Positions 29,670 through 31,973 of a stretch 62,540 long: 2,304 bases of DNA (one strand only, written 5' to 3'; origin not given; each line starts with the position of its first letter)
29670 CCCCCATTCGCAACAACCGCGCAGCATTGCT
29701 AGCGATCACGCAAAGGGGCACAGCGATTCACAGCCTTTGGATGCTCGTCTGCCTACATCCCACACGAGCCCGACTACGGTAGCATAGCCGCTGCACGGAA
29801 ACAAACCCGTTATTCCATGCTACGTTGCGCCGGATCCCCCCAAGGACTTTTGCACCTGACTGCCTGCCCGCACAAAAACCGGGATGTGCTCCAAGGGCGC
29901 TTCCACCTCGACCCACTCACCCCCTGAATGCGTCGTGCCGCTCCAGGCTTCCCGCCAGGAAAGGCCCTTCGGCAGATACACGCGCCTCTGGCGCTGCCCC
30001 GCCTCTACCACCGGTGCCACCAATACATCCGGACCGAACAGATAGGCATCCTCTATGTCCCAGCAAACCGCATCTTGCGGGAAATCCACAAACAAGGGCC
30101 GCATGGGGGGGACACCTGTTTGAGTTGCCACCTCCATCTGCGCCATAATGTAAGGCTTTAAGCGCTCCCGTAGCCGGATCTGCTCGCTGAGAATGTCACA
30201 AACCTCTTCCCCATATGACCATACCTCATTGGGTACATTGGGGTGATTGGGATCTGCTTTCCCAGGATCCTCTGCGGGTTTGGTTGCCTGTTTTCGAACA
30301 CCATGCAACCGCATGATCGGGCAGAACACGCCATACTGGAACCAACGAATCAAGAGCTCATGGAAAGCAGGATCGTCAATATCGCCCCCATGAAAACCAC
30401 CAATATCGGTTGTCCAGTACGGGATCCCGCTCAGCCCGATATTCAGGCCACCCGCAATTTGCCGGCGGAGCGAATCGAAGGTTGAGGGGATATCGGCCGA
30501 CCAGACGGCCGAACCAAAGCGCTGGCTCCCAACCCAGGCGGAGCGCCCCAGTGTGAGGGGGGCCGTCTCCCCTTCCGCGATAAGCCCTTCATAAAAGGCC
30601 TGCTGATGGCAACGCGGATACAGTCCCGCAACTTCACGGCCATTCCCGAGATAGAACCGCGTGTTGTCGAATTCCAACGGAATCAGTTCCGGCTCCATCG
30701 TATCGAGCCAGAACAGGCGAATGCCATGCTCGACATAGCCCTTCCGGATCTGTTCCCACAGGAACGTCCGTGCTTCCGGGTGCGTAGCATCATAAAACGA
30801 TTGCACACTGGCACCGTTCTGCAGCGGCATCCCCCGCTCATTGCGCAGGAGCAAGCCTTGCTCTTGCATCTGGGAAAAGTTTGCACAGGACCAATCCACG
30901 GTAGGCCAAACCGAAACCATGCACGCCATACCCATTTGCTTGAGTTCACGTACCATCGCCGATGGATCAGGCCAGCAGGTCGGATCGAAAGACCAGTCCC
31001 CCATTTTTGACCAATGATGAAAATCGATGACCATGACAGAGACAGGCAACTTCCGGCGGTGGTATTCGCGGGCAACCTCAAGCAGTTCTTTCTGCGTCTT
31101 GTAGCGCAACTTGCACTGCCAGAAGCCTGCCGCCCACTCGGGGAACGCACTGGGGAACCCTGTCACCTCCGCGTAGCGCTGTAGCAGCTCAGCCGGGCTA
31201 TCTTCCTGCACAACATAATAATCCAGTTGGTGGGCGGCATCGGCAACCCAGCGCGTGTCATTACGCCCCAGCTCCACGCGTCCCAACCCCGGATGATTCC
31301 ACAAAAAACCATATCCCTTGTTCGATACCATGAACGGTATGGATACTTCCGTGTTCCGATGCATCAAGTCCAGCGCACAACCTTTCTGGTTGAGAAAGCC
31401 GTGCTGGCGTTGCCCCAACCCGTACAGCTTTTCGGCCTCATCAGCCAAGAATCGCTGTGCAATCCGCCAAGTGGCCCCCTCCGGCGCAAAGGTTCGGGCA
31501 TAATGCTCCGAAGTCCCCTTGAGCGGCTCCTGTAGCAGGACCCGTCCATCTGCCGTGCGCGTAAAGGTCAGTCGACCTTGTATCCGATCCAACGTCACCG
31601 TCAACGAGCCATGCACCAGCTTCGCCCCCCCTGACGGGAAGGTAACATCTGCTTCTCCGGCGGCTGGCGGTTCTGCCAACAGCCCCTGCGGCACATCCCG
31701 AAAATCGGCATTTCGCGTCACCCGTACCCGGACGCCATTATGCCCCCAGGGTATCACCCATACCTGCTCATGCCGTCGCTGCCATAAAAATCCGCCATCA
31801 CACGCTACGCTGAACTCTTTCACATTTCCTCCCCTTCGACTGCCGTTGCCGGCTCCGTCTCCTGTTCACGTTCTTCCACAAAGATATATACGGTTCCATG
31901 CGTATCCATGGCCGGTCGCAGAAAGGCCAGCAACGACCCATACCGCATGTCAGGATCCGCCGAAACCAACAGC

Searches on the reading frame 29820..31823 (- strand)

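Call 7: search_protein_families(library=pfam, proteins=[window:29820-31823:-], max_evalue=0.01)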
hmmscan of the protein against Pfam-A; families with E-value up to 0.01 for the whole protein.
window:29820-31823:- (667 aa): 3 families
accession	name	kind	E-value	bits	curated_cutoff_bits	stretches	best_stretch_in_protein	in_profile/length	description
PF01055.32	Glyco_hydro_31_2nd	-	2.1e-82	277.5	23.5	1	225-560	2-326/328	Glycosyl hydrolases family 31 TIM-barrel domain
PF21365.3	Glyco_hydro_31_3rd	-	1.3e-27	96.5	24.4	1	570-655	1-85/87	Glycosyl hydrolase family 31 C-terminal domain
PF13802.12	Gal_mutarotas_2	-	3.7e-10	40.8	27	1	31-179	12-179/184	Glycosyl hydrolase 31 N-terminal galactose mutarotase-like domain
